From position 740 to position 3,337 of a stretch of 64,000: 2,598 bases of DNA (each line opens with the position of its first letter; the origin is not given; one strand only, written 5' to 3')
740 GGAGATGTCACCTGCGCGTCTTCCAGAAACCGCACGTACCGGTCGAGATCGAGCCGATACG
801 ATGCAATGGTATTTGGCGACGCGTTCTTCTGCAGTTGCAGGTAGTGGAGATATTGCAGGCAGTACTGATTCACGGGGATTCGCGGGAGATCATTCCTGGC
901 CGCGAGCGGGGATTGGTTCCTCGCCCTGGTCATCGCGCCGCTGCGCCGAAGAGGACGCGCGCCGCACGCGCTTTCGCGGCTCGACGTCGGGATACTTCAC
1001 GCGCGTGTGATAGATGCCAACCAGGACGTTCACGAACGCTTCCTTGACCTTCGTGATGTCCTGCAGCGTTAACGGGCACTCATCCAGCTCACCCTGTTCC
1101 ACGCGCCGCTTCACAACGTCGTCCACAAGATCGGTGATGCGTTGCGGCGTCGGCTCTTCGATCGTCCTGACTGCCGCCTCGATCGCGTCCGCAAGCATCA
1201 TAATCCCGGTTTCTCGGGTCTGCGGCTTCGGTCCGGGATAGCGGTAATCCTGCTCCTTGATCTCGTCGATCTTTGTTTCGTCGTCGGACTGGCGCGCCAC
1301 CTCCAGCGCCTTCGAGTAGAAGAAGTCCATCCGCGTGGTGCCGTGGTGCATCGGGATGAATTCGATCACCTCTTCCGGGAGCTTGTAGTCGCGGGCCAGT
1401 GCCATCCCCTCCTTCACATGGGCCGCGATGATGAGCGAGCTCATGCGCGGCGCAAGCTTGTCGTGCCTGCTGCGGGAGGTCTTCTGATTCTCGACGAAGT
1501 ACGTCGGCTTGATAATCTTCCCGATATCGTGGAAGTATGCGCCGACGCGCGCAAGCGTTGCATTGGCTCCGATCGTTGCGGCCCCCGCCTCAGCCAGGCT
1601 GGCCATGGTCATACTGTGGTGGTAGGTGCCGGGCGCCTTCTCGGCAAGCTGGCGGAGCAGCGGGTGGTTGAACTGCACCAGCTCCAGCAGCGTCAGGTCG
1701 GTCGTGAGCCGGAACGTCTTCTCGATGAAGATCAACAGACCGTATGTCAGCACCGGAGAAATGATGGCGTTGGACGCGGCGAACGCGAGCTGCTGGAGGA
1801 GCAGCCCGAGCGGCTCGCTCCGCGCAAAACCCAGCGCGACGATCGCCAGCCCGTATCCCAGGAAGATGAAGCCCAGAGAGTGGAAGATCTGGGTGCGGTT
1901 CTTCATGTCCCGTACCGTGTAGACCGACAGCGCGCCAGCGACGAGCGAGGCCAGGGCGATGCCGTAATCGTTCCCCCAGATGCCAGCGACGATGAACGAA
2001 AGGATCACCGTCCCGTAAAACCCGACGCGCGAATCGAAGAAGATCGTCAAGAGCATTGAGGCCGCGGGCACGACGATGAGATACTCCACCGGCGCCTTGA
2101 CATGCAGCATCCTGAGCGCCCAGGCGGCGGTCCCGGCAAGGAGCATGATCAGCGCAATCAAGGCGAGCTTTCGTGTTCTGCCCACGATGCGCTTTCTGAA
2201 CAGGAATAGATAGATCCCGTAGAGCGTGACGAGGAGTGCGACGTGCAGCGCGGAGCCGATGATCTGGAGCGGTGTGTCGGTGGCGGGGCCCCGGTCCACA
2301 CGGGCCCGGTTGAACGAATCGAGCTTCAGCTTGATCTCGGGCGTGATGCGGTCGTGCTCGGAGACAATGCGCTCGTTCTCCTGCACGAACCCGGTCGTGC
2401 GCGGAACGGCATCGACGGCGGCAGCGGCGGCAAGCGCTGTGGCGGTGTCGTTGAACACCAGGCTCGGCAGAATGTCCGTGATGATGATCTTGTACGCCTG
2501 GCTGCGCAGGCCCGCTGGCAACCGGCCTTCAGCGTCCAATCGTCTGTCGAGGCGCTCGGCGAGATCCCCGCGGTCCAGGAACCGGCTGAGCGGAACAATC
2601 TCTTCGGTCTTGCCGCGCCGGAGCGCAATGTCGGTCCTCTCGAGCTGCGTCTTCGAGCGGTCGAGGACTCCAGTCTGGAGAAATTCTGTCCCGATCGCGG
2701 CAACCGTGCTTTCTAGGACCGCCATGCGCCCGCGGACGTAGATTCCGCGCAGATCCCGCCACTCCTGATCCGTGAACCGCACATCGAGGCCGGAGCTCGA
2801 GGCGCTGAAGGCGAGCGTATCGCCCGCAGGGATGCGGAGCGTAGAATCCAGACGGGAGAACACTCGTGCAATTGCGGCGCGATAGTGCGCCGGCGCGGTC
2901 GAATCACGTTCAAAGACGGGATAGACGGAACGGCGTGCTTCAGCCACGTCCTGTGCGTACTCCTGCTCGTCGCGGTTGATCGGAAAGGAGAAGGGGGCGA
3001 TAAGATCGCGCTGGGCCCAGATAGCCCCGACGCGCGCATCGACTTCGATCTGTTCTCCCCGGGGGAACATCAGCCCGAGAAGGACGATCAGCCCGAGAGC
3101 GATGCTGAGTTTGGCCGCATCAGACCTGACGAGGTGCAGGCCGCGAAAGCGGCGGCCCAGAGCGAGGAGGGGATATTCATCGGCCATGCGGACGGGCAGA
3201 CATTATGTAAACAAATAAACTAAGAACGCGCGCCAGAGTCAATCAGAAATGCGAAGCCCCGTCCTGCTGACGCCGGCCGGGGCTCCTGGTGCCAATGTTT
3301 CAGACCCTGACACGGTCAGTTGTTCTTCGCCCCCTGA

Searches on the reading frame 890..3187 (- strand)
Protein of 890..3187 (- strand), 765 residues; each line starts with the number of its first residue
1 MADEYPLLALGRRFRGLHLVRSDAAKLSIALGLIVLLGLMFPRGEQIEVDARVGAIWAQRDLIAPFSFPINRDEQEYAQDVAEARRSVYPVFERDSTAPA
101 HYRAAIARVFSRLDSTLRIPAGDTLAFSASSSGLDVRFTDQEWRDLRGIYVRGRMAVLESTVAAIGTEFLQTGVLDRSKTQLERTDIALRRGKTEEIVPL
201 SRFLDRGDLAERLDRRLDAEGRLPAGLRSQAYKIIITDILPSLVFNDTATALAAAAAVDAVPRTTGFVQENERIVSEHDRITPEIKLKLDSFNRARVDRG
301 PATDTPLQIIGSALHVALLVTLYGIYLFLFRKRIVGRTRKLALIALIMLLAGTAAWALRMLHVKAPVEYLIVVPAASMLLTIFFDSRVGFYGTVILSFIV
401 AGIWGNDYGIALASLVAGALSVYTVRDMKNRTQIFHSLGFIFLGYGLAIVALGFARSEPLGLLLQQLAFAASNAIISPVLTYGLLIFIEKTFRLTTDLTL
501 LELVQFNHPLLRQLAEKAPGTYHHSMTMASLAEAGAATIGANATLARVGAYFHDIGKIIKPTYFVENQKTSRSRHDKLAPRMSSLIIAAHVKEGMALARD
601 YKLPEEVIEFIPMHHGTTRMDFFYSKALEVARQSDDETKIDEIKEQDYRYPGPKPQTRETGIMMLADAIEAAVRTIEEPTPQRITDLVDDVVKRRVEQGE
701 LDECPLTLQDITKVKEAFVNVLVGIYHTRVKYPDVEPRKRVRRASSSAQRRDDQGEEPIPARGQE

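Call 3: search_protein_families(library=pfam, proteins=[window:890-3187:-], max_evalue=1)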
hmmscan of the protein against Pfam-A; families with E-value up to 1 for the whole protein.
window:890-3187:- (765 aa): 6 families
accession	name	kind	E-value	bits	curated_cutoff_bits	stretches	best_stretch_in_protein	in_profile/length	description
PF07698.17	7TM-7TMR_HD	-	1.1e-29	104.1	29.4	1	307-496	2-190/190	7TM receptor with intracellular HD hydrolase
PF07697.16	7TMR-HDED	-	6.6e-22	79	27.6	1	58-293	6-221/224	7TM-HD extracellular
PF01966.28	HD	-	2.4e-15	57.3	22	1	521-671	1-115/116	HD domain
PF08668.18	HDOD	-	5.5e-05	23.2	22.9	1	516-615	90-194/196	HDOD domain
PF18019.7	Cas3_HD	-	0.0061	17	23.1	1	540-621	51-135/207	Cas3, HD domain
PF16996.10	Asp4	-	0.046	14.3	27.7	1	27-41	36-50/55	Accessory secretory protein Sec Asp4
